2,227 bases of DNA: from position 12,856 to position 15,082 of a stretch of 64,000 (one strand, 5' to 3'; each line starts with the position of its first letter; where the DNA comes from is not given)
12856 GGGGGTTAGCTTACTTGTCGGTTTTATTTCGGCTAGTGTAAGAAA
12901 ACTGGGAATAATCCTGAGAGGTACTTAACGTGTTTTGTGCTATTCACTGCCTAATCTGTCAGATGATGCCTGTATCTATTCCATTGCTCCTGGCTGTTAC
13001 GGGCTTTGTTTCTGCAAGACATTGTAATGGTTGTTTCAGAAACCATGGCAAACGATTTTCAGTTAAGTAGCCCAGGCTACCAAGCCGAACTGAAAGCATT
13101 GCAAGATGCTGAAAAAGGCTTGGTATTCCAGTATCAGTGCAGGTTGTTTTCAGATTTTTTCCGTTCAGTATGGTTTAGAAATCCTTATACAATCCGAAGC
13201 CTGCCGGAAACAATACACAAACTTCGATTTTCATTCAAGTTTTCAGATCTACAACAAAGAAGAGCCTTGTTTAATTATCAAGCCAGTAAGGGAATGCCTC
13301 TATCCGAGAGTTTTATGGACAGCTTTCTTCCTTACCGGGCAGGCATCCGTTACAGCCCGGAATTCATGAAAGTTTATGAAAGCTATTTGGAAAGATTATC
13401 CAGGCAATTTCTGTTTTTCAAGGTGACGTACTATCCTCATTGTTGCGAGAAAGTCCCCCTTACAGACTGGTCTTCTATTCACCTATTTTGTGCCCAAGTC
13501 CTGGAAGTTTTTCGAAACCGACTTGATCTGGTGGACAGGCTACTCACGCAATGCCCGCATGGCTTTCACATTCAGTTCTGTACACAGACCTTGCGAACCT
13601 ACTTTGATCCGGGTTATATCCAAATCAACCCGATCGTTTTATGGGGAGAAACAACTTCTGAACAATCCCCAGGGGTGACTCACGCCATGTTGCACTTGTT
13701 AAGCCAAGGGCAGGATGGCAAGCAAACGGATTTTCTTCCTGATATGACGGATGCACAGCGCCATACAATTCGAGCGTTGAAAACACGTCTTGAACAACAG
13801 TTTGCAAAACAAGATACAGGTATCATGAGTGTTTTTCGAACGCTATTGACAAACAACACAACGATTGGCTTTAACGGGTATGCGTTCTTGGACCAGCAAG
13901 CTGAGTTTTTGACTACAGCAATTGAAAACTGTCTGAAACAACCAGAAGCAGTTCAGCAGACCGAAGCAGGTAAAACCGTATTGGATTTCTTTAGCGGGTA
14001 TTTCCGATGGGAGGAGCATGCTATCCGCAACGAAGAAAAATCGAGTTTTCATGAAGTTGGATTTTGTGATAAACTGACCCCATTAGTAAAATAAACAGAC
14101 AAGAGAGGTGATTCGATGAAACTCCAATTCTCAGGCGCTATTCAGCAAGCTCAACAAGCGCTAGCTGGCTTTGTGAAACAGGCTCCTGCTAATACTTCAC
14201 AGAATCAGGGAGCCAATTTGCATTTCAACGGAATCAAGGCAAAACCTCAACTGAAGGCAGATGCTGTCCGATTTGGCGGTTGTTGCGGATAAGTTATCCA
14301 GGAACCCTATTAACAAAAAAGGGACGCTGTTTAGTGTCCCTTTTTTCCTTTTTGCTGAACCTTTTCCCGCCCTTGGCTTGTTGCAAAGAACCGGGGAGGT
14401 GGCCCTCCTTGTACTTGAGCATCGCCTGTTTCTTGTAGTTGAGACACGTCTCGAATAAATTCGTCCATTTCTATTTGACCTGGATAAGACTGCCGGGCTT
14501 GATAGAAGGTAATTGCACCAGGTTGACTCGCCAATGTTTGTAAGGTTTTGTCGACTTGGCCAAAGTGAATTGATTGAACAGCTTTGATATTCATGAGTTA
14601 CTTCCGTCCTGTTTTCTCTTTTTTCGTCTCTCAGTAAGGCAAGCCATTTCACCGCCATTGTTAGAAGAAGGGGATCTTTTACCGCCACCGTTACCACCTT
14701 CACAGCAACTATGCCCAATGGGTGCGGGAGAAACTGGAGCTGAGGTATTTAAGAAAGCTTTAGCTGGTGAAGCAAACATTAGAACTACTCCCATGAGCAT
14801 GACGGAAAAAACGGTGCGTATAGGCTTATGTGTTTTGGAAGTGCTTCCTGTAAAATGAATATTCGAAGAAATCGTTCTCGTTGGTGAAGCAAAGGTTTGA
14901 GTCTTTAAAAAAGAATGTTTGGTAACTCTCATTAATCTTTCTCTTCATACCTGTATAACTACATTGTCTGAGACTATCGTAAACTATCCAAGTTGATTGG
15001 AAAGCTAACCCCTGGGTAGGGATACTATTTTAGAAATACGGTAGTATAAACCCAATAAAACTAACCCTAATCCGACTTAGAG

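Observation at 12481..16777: Prophage cargo: a CsoR-type metal sensor with a cluster of unknown small and membrane proteins that nearly all carry vicinal Cys-Cys motifs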

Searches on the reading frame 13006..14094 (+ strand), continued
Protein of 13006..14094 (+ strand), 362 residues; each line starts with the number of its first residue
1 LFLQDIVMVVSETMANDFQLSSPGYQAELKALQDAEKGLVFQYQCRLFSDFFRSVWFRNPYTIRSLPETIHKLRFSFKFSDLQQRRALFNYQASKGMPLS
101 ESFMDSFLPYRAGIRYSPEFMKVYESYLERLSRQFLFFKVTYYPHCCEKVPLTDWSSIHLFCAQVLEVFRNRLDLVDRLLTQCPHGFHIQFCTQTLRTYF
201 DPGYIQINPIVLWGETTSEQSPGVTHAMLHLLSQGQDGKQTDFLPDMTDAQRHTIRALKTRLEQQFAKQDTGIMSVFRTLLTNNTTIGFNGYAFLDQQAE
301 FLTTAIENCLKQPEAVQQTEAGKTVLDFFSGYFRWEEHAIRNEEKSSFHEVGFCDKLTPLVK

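Call 80: find_encoding_contigs(protein=P0029, flank=8000, max_places=3)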
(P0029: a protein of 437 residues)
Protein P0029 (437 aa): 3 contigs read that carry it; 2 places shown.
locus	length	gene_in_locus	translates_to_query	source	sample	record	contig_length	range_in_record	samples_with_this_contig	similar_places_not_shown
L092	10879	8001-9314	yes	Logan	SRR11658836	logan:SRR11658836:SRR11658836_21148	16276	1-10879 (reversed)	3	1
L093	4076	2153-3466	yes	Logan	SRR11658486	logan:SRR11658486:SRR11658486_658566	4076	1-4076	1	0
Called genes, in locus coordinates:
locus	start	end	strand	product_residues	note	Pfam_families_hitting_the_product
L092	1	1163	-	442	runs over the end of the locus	PF02874:ATP-synt_ab_N (weak), PF00006:ATP-synt_ab, PF18269:T3SS_ATPase_C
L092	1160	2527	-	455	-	PF02108:FliH (weak)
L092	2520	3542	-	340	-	PF03448:MgtE_N (faint), PF14842:FliG_N, PF14841:FliG_M, PF14842:FliG_N (weak), PF01706:FliG_C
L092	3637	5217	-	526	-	PF01514:YscJ_FliF, PF08345:YscJ_FliF_C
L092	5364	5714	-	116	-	PF02049:FliE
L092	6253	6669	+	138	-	-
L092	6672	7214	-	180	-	PF00460:Flg_bb_rod, PF06429:Flg_bbr_C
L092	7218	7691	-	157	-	-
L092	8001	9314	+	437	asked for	PF06167:Peptidase_M90 (weak)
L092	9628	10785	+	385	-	PF09916:DUF2145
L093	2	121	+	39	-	?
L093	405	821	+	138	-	-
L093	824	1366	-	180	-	PF00460:Flg_bb_rod, PF06429:Flg_bbr_C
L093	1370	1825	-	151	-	-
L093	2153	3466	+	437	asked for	PF06167:Peptidase_M90 (weak)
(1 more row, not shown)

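Call 81: find_encoding_contigs(protein=P0027, flank=8000, max_places=3)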
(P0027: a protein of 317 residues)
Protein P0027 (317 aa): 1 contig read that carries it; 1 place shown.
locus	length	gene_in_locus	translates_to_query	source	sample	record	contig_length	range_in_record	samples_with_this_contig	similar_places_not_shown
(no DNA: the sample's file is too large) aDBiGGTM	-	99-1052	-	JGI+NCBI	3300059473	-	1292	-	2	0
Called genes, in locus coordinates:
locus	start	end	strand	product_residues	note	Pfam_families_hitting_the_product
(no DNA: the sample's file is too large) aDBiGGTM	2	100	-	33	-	?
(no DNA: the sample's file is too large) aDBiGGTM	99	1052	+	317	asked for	-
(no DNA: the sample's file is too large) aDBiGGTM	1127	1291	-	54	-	?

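Call 88: fold_search(model_id=the predicted structure, library=viral)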
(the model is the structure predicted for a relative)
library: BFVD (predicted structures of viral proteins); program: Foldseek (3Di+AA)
matches with E <= 10: 72; with E <= 0.001: 0
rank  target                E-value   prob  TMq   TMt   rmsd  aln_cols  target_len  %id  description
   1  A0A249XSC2            3.7e-01  0.30  0.19  0.30   8.4       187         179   15  Uncharacterized protein [Mycobacterium phage Phabba]
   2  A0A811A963            5.7e-01  0.13  0.16  0.08  14.3       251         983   13  (no name in the UniProt tables at hand)
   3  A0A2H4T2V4            6.9e-01  0.04  0.11  0.10  45.7       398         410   11  OrNV gp124-like protein [Tomelloso virus]
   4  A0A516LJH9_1          7.6e-01  0.14  0.18  0.07  11.8       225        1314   14  (no name in the UniProt tables at hand)
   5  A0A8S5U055            1.0e+00  0.33  0.25  0.30   7.8       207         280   12  Lethal factor (Fragment) [Siphoviridae sp. ctwnj8]
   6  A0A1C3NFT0            1.3e+00  0.21  0.25  0.25  11.2       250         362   10  (no name in the UniProt tables at hand)
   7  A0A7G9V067            2.1e+00  0.14  0.25  0.12  10.4       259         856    9  MuF-like minor capsid protein [Mycobacterium phage Rope]
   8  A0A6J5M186            2.2e+00  0.05  0.18  0.08  23.8       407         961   11  Uncharacterized protein [uncultured Caudovirales phage]
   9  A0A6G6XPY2            2.2e+00  0.03  0.13  0.08  18.3       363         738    8  (no name in the UniProt tables at hand)
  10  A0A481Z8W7            2.2e+00  0.02  0.10  0.10  24.1       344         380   11  HNH endonuclease [Pithovirus LCPAC302]
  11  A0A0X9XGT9            2.3e+00  0.02  0.11  0.12  23.6       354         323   10  Membrane protein BILF1 [Vespertilionid gammaherpesvirus 1]
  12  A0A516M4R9            2.8e+00  0.08  0.15  0.12  13.7       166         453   15  (no name in the UniProt tables at hand)
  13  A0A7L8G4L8            2.8e+00  0.01  0.09  0.04  28.1       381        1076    8  Cell wall hydrolase SleB domain-containing protein [Rhizobium phage Palo]
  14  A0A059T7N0            3.0e+00  0.04  0.17  0.08  20.4       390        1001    9  Tail tape measure protein [Listeria phage LP-114]
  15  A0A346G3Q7            3.1e+00  0.04  0.18  0.19  24.4       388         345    7  (no name in the UniProt tables at hand)
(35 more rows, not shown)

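Call 98: list_cluster_members(proteins=[P0026, P0027, P0028, P0029, P0030, P0031, P0033, P0043, P0045, P0053])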
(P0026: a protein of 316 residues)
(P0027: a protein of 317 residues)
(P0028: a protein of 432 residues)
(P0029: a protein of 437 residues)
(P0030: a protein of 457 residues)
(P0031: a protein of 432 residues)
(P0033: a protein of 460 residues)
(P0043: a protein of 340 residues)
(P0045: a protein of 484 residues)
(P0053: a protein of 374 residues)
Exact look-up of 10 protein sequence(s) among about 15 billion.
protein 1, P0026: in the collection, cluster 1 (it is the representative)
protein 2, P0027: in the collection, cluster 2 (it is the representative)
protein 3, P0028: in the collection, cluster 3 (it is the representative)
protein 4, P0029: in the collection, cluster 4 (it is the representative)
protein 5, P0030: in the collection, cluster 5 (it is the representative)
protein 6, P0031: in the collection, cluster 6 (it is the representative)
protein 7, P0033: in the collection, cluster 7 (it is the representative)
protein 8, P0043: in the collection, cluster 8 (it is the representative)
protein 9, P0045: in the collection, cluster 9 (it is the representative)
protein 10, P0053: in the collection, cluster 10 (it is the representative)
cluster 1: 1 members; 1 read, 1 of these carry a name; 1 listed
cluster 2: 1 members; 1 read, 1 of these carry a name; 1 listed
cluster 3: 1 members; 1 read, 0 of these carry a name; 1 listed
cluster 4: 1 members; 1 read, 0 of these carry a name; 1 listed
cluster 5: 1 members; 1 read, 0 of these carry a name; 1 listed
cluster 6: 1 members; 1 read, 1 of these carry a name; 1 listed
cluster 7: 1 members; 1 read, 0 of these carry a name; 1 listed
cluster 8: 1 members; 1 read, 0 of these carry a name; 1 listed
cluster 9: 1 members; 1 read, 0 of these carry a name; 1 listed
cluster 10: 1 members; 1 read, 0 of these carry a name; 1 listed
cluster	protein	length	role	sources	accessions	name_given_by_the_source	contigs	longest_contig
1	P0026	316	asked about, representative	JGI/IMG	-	hypothetical protein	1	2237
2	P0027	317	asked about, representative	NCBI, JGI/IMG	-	hypothetical protein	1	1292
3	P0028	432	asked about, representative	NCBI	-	-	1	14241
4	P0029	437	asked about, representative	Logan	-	-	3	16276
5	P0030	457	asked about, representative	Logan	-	-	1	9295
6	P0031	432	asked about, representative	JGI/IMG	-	hypothetical protein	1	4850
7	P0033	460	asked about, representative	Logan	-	-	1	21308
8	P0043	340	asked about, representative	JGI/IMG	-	-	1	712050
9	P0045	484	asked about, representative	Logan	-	-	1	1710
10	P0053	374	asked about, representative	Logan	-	-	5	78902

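Call 99: find_encoding_contigs(protein=P0028, flank=7000, max_places=2)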
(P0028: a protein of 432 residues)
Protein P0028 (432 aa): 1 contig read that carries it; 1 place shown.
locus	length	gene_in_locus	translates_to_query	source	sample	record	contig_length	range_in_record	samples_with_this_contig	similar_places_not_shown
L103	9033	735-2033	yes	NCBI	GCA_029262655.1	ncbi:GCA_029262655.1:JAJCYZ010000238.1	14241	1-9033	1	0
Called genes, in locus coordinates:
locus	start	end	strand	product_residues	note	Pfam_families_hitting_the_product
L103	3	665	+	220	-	?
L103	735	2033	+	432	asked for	-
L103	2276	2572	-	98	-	-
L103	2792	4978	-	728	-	PF02638:GHL10, PF14871:GHL6 (weak)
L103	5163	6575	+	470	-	-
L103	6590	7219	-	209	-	PF06271:RDD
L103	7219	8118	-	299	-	PF13353:Fer4_12 (weak), PF04055:Radical_SAM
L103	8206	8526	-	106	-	-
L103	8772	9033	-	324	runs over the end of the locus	PF03255:ACCA, PF01039:Carboxyl_trans, PF06833:MdcE (weak)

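Call 100: find_encoding_contigs(protein=P0033, flank=7000, max_places=2)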
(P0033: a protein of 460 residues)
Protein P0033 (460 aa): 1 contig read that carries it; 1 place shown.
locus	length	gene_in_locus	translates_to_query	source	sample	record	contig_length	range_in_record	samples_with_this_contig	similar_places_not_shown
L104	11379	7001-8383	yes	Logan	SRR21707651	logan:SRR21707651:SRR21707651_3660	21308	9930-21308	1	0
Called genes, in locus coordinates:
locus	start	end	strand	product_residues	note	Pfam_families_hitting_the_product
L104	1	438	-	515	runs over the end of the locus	-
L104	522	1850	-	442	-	PF02874:ATP-synt_ab_N (weak), PF00006:ATP-synt_ab, PF18269:T3SS_ATPase_C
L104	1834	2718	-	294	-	PF02108:FliH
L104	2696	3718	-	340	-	PF14842:FliG_N, PF14841:FliG_M, PF14842:FliG_N, PF01706:FliG_C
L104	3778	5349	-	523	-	PF01514:YscJ_FliF, PF08345:YscJ_FliF_C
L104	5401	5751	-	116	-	PF02049:FliE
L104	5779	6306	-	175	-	PF00460:Flg_bb_rod, PF06429:Flg_bbr_C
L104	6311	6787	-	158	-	-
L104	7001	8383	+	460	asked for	PF06167:Peptidase_M90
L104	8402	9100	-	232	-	-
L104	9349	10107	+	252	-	-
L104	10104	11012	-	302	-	-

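Call 103: search_protein_families(library=padloc, proteins=[window:13027-14094:+], max_evalue=0.01)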
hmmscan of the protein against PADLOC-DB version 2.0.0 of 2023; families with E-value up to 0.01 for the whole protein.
window:13027-14094:+ (355 aa): 0 families

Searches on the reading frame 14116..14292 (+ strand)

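Call 3: search_protein_families(library=pfam, proteins=[window:14116-14292:+], max_evalue=1)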
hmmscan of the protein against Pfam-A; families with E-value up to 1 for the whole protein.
window:14116-14292:+ (58 aa): 0 families

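Call 4: search_protein_families(library=phrogs, proteins=[window:14116-14292:+], max_evalue=1)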
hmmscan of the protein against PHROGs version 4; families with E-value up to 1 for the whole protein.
window:14116-14292:+ (58 aa): 0 families

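Call 76: search_protein_families(library=ncbifam, proteins=[window:14116-14292:+], max_evalue=0.1)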
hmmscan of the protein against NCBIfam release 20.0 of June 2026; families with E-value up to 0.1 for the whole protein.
window:14116-14292:+ (58 aa): 1 family
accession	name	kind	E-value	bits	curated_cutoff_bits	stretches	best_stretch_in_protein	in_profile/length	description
NF008525.0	PRK11460.1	equivalog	0.054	12.8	191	1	11-56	92-137/232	esterase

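Call 103: search_protein_families(library=padloc, proteins=[window:14116-14292:+], max_evalue=0.01)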
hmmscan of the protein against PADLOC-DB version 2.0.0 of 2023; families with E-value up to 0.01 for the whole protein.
window:14116-14292:+ (58 aa): 0 families

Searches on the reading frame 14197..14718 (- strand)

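Call 3: search_protein_families(library=pfam, proteins=[window:14197-14718:-], max_evalue=1)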
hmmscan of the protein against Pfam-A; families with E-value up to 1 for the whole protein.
window:14197-14718:- (173 aa): 0 families

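Call 4: search_protein_families(library=phrogs, proteins=[window:14197-14718:-], max_evalue=1)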
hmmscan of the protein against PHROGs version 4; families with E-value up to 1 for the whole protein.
window:14197-14718:- (173 aa): 2 families
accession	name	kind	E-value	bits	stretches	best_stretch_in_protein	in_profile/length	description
phrog_4392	-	unknown function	0.15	13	1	14-56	57-100/105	-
phrog_29551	-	unknown function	0.34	11.9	1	68-97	13-42/51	-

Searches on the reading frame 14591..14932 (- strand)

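Call 3: search_protein_families(library=pfam, proteins=[window:14591-14932:-], max_evalue=1)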
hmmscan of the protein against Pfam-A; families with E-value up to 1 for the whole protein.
window:14591-14932:- (113 aa): 0 families

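Call 4: search_protein_families(library=phrogs, proteins=[window:14591-14932:-], max_evalue=1)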
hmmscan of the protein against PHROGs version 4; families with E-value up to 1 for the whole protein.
window:14591-14932:- (113 aa): 1 family
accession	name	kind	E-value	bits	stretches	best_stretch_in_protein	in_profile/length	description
phrog_18797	-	unknown function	0.13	13.5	1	41-96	61-115/129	-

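Call 76: search_protein_families(library=ncbifam, proteins=[window:14591-14932:-], max_evalue=0.1)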
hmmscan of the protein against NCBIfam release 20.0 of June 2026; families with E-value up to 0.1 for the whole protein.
window:14591-14932:- (113 aa): 1 family
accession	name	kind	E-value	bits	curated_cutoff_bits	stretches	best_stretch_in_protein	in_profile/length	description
NF052343.1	hydrazine_HDH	equivalog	0.061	11.6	900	1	42-111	123-186/564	hydrazine dehydrogenase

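Call 103: search_protein_families(library=padloc, proteins=[window:14591-14932:-], max_evalue=0.01)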
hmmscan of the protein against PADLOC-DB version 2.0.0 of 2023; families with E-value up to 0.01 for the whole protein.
window:14591-14932:- (113 aa): 0 families
